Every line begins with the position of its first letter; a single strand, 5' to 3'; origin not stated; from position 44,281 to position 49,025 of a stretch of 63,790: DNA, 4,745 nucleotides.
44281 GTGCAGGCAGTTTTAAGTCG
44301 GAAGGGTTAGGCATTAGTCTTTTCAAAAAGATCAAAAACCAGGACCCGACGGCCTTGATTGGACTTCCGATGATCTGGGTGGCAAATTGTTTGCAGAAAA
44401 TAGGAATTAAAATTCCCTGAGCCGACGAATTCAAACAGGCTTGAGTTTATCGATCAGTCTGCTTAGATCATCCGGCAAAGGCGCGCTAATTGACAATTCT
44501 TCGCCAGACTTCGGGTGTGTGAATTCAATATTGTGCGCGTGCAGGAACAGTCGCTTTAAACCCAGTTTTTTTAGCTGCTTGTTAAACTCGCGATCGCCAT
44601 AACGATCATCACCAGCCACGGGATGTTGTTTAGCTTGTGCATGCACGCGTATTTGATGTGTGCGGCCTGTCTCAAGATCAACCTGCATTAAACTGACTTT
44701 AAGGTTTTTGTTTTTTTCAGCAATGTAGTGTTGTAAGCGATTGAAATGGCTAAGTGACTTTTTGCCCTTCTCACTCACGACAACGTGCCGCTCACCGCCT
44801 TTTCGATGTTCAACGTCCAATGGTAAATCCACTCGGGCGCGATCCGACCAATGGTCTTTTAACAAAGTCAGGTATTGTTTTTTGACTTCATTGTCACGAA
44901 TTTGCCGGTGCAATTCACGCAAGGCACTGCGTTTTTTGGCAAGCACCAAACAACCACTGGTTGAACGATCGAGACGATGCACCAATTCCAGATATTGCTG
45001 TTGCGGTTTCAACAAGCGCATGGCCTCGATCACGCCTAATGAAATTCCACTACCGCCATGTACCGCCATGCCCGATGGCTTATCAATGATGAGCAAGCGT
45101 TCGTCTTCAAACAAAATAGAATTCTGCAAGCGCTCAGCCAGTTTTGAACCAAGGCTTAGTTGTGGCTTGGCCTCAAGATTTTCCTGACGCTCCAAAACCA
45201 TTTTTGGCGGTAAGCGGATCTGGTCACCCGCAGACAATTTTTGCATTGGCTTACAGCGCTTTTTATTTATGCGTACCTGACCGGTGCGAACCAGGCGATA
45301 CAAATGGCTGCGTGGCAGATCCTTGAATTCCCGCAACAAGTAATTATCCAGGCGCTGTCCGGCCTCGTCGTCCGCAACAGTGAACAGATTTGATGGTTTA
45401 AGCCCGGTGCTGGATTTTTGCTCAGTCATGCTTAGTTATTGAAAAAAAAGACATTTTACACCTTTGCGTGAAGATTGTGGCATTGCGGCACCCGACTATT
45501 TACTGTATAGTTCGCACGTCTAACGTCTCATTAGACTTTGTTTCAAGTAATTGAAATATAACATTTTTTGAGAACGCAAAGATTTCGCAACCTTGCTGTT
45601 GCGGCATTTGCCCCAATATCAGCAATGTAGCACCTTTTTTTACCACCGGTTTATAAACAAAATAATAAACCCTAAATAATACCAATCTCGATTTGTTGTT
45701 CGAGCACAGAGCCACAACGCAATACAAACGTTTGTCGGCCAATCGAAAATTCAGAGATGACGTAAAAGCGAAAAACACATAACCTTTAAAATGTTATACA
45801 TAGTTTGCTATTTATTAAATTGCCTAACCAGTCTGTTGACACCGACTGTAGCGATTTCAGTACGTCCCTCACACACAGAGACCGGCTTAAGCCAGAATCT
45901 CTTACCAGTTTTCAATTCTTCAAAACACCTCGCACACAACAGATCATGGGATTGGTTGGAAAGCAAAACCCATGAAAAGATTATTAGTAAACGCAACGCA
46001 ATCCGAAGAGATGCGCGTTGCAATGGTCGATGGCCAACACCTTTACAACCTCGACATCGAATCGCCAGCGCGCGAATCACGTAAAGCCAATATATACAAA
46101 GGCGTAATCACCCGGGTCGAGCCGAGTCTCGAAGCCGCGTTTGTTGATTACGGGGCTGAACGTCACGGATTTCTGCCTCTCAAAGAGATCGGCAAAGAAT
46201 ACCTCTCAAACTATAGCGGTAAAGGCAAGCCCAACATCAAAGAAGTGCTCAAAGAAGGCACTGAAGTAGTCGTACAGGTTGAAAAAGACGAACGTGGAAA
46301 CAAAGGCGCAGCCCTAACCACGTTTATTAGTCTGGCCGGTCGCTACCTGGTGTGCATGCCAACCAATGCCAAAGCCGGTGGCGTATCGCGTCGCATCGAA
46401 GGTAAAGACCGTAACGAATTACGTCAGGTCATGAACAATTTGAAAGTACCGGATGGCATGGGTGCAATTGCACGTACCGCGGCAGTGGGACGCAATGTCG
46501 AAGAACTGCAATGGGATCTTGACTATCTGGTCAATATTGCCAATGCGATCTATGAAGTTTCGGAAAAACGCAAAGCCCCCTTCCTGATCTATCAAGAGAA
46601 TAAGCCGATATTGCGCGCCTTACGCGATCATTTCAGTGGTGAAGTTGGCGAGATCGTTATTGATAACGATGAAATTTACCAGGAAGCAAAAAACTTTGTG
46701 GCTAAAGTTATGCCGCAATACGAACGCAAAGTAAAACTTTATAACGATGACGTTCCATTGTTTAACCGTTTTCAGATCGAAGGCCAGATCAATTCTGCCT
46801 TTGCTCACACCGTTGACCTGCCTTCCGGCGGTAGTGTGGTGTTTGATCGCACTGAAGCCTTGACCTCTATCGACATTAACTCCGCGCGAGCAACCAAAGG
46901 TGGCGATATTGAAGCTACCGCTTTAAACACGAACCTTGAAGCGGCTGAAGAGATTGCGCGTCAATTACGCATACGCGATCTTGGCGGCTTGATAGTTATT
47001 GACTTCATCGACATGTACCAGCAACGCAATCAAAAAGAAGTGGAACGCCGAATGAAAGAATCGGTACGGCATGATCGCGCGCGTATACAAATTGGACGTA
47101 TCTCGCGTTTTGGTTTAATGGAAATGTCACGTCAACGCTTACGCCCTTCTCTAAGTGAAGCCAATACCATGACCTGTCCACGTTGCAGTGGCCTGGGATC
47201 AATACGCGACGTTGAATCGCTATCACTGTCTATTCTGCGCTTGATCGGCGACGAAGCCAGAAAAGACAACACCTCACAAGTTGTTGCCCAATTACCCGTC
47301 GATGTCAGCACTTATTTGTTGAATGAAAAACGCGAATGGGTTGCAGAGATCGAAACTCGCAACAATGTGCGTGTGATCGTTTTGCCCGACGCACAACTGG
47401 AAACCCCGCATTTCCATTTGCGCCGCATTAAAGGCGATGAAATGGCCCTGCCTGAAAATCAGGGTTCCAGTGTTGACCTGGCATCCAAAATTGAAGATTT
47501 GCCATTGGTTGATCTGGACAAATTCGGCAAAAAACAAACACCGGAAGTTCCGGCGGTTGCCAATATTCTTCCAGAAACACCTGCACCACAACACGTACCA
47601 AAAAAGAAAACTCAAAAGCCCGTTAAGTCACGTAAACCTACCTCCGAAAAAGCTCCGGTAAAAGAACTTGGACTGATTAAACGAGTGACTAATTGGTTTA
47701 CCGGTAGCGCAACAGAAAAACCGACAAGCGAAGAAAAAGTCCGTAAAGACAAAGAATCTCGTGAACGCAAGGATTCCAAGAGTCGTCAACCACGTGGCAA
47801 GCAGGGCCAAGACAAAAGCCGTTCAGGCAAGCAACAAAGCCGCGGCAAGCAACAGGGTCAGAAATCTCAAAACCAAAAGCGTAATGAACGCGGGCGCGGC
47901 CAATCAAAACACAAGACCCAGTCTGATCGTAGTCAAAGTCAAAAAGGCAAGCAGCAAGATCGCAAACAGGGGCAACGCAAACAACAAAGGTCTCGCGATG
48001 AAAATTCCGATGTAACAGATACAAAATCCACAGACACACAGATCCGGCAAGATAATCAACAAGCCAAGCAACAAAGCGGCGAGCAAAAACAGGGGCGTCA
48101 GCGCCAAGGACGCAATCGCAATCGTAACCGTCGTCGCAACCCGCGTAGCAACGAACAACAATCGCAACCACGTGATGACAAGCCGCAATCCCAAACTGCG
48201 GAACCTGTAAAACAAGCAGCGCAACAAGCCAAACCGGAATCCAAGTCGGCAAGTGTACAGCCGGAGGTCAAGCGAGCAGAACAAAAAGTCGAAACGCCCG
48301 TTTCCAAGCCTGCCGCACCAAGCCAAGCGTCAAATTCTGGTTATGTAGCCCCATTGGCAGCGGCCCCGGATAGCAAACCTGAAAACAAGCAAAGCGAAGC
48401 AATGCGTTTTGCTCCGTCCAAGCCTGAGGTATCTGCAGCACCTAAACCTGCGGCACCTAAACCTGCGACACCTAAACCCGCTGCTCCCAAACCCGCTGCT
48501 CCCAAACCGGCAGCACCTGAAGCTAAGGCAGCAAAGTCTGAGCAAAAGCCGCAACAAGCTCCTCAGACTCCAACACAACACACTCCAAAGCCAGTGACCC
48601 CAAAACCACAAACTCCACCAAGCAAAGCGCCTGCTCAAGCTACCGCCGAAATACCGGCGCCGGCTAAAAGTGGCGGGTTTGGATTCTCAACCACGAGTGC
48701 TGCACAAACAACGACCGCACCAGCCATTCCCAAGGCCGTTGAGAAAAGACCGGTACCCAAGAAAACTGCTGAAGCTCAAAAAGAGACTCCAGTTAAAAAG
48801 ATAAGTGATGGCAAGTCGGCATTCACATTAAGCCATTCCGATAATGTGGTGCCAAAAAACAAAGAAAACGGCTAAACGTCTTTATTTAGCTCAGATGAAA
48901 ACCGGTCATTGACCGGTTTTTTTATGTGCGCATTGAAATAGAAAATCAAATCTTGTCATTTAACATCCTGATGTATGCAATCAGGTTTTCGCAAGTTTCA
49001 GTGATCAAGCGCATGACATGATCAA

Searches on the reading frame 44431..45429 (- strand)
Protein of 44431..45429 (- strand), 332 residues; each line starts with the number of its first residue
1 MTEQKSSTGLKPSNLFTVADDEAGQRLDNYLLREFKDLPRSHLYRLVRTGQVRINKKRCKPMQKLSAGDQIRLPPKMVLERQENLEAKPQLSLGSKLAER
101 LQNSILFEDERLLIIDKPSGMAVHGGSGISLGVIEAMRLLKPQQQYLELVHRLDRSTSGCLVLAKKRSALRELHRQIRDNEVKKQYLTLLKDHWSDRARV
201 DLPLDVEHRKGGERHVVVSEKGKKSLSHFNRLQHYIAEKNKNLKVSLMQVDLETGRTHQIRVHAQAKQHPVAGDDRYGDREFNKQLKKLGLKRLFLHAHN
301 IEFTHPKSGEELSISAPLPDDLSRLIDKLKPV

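Call 39: search_protein_families(library=pfam, max_evalue=1e-12, proteins=[window:44431-45429:-])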
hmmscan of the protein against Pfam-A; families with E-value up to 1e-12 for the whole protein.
window:44431-45429:- (332 aa): 1 family
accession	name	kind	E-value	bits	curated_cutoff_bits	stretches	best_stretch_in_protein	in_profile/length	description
PF00849.27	PseudoU_synth_2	-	4.2e-30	105.4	26.8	1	112-266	2-152/152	RNA pseudouridylate synthase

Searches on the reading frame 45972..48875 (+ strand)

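Call 39: search_protein_families(library=pfam, max_evalue=1e-12, proteins=[window:45972-48875:+])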
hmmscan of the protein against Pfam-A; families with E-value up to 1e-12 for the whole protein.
window:45972-48875:+ (967 aa): 2 families
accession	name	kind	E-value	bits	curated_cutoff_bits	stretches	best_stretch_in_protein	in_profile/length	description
PF10150.14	RNase_E_G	-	9.5e-100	333.9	25.5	1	120-389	1-269/270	Ribonuclease E/G family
PF20833.2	RNase_E_G_Thio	-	1.6e-30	105.5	26.8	1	401-485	1-85/86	RNase E/G, Thioredoxin-like domain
